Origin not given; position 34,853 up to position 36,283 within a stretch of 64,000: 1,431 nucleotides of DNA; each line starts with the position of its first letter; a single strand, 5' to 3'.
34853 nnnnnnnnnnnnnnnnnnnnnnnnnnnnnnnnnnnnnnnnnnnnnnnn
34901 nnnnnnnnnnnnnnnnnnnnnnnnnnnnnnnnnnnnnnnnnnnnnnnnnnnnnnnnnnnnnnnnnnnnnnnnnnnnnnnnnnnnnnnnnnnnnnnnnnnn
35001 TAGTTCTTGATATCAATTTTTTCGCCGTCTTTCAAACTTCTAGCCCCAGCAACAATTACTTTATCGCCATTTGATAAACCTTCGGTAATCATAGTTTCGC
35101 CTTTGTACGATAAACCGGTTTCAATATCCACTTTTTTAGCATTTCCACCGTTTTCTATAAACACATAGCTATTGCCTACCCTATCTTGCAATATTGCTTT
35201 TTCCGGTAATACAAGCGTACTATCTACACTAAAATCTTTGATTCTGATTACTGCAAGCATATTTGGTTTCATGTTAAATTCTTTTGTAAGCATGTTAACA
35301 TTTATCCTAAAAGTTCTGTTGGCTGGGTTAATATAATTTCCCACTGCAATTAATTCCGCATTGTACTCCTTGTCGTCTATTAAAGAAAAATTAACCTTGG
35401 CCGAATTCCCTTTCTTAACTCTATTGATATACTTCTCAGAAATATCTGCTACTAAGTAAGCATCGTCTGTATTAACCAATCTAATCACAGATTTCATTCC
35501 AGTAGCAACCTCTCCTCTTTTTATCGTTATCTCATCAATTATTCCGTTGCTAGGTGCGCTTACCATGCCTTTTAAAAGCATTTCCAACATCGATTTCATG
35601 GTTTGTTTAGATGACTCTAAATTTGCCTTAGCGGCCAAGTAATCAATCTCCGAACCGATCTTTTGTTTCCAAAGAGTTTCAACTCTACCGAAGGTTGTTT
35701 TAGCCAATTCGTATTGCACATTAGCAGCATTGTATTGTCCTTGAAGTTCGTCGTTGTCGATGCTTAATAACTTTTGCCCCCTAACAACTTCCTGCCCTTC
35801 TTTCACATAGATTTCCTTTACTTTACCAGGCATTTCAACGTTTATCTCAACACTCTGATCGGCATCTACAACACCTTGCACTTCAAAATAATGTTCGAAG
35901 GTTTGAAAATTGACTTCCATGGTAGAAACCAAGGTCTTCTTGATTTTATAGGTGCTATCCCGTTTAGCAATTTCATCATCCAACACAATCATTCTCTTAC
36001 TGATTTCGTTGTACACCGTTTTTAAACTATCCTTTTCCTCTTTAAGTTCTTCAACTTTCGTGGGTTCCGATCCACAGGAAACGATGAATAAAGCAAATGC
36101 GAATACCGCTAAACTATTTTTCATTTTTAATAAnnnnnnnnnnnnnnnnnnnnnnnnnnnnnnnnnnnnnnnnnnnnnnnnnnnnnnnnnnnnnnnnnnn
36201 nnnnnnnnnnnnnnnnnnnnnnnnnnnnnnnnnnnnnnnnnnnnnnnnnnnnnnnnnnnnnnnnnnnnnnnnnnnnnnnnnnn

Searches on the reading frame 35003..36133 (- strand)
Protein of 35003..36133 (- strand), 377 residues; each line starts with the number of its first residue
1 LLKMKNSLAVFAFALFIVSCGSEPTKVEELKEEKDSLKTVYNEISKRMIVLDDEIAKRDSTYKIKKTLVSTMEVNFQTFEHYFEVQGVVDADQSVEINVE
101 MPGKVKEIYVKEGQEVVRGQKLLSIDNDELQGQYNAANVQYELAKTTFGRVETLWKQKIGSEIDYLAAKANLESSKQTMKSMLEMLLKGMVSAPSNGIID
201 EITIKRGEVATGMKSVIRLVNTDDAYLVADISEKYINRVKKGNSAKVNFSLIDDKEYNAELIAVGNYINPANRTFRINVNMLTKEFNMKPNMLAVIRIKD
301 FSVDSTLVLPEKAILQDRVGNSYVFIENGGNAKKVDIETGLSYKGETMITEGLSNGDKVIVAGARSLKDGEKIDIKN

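Call 78: search_protein_families(library=pfam, proteins=[window:35003-36133:-], max_evalue=0.0001)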
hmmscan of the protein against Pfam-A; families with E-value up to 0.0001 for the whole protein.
window:35003-36133:- (377 aa): 4 families
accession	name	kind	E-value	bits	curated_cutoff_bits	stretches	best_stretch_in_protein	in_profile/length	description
PF16576.10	HlyD_D23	-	9.4e-23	81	30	1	82-294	5-214/214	Barrel-sandwich domain of CusB or HlyD membrane-fusion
PF13437.12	HlyD_3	-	6.1e-13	49.9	22.2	1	191-281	2-93/106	HlyD family secretion protein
PF13533.13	Biotin_lipoyl_2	-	4.4e-08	33.2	29.8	1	96-126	2-32/32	Biotin-lipoyl like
PF00364.28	Biotin_lipoyl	-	7.8e-06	26.1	22.1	0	94-125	42-73/73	Biotin-requiring enzyme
